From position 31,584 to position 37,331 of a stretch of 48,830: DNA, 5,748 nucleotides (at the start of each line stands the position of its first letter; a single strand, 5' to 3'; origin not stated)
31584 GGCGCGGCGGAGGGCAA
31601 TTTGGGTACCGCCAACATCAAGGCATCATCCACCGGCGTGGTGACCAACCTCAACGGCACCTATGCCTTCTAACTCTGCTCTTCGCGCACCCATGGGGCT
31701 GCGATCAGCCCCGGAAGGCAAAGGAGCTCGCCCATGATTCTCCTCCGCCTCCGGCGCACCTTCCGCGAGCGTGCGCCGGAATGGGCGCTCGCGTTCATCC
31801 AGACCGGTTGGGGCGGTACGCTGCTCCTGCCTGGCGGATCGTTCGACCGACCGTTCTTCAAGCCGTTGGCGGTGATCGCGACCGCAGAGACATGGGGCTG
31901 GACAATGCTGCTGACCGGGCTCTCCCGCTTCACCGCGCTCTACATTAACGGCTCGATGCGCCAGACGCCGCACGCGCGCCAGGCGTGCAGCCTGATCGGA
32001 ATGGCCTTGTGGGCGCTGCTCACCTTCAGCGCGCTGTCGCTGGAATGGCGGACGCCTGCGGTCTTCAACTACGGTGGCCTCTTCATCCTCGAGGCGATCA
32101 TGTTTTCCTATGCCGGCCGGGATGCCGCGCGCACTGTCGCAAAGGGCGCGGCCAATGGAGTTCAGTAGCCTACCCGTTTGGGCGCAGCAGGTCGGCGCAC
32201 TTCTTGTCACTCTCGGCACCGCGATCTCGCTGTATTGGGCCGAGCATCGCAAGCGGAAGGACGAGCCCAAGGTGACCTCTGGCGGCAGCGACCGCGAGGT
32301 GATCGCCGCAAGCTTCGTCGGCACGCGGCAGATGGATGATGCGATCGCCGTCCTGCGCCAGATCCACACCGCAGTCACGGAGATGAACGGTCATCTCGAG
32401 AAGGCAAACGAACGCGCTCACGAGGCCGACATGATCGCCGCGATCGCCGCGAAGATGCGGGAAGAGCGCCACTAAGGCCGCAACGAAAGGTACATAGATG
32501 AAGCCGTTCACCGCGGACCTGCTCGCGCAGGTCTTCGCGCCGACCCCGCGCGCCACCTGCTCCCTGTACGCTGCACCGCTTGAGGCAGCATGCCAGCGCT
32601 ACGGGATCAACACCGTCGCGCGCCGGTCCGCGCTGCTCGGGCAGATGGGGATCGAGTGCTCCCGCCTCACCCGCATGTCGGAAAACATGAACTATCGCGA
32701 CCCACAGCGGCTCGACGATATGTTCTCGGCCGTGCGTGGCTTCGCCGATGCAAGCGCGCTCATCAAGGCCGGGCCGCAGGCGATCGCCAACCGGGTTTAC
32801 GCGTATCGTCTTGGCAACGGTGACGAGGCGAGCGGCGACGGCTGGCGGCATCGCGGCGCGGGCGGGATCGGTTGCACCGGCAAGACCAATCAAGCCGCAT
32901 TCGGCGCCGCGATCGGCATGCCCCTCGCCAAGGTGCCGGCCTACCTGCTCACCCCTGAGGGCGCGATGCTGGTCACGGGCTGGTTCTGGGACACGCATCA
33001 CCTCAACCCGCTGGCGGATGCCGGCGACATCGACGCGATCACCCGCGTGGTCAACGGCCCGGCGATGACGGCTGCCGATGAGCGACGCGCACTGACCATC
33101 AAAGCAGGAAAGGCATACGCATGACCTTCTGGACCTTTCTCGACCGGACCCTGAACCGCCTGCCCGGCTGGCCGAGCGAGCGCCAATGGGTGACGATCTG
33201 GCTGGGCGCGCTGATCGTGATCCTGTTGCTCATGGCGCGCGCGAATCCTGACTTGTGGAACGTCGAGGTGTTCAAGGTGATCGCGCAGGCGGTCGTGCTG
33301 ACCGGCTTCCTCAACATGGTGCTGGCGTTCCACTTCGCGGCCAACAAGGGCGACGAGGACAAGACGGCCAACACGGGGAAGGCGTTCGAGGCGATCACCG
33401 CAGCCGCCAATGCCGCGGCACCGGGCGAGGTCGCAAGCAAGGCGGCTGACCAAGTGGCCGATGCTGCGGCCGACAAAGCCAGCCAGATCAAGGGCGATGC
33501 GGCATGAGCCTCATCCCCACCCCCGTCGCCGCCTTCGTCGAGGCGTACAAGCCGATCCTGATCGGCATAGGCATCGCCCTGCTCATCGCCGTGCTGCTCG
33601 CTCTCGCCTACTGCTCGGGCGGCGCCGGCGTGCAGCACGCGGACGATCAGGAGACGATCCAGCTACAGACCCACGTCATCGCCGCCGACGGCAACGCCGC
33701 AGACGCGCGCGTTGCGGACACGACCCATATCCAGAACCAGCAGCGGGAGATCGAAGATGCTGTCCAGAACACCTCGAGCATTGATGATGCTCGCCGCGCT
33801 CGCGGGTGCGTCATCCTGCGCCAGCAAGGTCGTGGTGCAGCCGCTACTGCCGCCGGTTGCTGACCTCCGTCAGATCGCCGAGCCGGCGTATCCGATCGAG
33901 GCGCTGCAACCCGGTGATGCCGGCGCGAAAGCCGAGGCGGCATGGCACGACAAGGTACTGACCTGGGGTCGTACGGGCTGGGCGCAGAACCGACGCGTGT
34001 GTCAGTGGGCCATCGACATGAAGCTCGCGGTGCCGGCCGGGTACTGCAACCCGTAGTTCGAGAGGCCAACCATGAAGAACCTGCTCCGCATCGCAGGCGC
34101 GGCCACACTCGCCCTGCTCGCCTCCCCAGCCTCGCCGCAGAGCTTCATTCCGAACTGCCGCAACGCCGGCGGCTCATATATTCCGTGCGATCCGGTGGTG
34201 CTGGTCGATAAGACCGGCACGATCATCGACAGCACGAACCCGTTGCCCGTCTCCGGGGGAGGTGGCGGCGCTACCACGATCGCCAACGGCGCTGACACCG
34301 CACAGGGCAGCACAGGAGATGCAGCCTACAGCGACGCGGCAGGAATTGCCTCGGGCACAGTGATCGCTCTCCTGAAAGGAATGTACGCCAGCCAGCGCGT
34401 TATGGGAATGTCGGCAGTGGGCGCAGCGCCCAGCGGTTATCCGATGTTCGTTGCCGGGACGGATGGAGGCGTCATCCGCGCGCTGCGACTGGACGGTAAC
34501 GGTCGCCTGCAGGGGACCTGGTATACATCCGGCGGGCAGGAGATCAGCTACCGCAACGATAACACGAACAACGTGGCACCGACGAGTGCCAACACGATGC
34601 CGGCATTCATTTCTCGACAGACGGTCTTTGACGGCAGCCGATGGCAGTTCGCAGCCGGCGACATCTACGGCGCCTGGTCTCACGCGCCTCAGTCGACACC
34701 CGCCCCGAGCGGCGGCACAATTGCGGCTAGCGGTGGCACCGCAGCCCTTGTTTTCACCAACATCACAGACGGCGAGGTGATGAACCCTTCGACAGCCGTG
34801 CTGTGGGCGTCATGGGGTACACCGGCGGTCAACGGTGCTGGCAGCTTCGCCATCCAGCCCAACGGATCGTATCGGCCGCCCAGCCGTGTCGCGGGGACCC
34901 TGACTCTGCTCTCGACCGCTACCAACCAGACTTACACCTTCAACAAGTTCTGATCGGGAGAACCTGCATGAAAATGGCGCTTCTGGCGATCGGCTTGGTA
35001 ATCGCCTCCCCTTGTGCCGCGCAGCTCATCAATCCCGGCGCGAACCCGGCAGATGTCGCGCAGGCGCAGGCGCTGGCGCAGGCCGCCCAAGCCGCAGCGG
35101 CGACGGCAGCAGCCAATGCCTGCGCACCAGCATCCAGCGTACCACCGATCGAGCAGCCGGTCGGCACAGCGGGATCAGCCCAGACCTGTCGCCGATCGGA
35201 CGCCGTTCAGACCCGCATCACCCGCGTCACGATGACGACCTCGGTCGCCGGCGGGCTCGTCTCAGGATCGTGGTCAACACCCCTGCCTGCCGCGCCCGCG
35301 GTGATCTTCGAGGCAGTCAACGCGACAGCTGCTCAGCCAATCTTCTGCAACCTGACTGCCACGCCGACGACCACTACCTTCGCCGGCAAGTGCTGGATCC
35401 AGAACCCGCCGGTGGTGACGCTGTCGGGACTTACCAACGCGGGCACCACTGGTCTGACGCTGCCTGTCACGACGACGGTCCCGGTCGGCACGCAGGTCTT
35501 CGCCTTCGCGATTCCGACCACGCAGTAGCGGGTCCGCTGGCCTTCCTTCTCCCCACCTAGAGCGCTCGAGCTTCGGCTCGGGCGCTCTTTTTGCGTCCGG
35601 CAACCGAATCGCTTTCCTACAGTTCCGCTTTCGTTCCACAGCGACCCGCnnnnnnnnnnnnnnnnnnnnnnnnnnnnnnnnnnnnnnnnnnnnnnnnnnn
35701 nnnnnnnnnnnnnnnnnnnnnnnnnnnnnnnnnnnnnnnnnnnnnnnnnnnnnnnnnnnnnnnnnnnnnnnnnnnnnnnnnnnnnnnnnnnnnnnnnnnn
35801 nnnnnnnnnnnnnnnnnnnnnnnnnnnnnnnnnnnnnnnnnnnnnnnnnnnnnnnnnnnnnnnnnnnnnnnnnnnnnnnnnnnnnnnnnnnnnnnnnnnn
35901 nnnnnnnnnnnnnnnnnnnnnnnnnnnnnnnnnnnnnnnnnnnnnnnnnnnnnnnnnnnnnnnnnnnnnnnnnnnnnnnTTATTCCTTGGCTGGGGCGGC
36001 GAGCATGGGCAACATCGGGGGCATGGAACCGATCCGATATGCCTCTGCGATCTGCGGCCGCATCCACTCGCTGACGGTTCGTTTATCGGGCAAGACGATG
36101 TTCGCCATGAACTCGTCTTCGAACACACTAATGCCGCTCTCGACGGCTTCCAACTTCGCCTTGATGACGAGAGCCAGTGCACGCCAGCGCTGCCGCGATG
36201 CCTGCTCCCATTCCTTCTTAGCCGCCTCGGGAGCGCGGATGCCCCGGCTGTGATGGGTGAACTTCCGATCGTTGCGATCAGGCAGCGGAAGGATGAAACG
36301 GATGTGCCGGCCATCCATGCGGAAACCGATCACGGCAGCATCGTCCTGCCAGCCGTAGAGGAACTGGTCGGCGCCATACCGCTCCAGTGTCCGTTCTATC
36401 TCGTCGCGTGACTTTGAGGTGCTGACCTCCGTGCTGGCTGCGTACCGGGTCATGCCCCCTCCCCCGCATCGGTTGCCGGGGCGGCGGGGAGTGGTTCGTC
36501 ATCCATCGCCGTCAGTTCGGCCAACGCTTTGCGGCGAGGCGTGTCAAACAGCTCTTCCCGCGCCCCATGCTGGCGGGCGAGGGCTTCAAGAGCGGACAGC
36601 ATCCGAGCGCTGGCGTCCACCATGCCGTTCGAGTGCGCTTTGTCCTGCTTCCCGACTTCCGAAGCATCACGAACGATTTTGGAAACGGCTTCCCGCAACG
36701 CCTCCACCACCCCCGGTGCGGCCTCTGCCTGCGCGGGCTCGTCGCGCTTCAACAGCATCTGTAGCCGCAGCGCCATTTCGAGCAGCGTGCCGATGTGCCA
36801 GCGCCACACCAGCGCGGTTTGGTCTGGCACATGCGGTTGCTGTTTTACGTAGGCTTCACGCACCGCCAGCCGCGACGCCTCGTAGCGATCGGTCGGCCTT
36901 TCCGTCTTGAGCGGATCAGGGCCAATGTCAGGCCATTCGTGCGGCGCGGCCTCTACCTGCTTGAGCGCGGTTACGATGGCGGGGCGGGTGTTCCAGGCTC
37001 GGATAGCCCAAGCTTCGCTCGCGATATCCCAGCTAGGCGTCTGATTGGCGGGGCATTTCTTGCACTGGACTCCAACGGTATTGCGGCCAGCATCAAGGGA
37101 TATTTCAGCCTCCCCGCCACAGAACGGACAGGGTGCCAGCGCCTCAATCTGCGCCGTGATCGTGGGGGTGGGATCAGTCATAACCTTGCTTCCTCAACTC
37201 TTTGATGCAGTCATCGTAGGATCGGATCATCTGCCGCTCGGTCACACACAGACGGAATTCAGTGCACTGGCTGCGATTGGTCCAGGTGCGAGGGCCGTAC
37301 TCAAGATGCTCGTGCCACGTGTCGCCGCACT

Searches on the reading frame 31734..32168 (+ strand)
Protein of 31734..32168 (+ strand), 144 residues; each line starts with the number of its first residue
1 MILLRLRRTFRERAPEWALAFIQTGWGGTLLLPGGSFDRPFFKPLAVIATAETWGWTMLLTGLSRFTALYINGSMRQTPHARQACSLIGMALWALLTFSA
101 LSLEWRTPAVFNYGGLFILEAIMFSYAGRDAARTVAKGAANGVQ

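Call 22: search_protein_families(library=phrogs, proteins=[window:31734-32168:+], max_evalue=0.001)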
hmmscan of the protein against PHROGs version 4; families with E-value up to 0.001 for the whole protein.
window:31734-32168:+ (144 aa): 1 family
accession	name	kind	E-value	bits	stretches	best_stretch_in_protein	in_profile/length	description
phrog_8980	-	unknown function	4.8e-06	27.5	1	18-113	29-120/150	-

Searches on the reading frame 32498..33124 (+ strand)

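Call 22: search_protein_families(library=phrogs, proteins=[window:32498-33124:+], max_evalue=0.001)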
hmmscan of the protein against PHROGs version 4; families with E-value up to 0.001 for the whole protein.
window:32498-33124:+ (208 aa): 8 families
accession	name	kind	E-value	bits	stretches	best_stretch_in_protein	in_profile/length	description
phrog_181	-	lysis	2.5e-57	196.4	1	2-204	330-527/769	endolysin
phrog_26317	-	unknown function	2.1e-21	77.1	1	95-204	8-114/119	-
phrog_9506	-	lysis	3.9e-14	54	1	98-188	69-172/330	endolysin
phrog_14712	-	moron, auxiliary metabolic gene and host takeover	2.6e-13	50.8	1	99-198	72-179/322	chitinase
phrog_3201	-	tail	3.5e-07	29.2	1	28-200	2025-2198/2408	tail fiber protein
phrog_1519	-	lysis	7.4e-07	29.6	1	69-197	261-370/502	endolysin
phrog_34417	-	unknown function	3.1e-06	27.6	1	101-189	74-173/326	-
phrog_317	-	lysis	0.00066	19.9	1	77-198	233-350/492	endolysin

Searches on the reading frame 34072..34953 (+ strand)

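Call 82: search_protein_families(library=phrogs, proteins=[window:34072-34953:+], max_evalue=0.001)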
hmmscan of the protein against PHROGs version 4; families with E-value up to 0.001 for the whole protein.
window:34072-34953:+ (293 aa): 0 families

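Call 94: search_protein_families(library=pfam, proteins=[window:34072-34953:+], max_evalue=0.01)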
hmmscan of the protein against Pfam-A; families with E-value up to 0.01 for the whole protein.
window:34072-34953:+ (293 aa): 1 family
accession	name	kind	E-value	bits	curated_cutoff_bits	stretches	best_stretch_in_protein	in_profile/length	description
PF01492.22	Gemini_C4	-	0.0047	17.3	29.1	1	148-176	24-52/84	Geminivirus C4 protein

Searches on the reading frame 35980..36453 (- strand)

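Call 82: search_protein_families(library=phrogs, proteins=[window:35980-36453:-], max_evalue=0.001)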
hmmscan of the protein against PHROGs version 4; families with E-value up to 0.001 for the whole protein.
window:35980-36453:- (157 aa): 1 family
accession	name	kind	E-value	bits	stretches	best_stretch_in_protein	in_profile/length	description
phrog_17260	-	unknown function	3.3e-62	210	1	1-152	1-153/158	-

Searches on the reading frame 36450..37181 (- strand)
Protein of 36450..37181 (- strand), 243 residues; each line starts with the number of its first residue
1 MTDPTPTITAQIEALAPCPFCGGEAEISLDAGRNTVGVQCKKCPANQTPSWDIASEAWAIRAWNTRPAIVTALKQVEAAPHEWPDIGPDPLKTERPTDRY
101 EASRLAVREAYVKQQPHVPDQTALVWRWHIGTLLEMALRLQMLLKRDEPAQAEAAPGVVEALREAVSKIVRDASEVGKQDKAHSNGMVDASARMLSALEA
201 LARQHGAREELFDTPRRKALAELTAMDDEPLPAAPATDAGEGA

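Call 82: search_protein_families(library=phrogs, proteins=[window:36450-37181:-], max_evalue=0.001)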
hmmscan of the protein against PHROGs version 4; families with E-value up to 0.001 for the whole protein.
window:36450-37181:- (243 aa): 1 family
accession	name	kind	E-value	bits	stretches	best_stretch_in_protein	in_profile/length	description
phrog_599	-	moron, auxiliary metabolic gene and host takeover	3.7e-12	47.9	1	12-86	71-146/262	Lar-like restriction alleviation protein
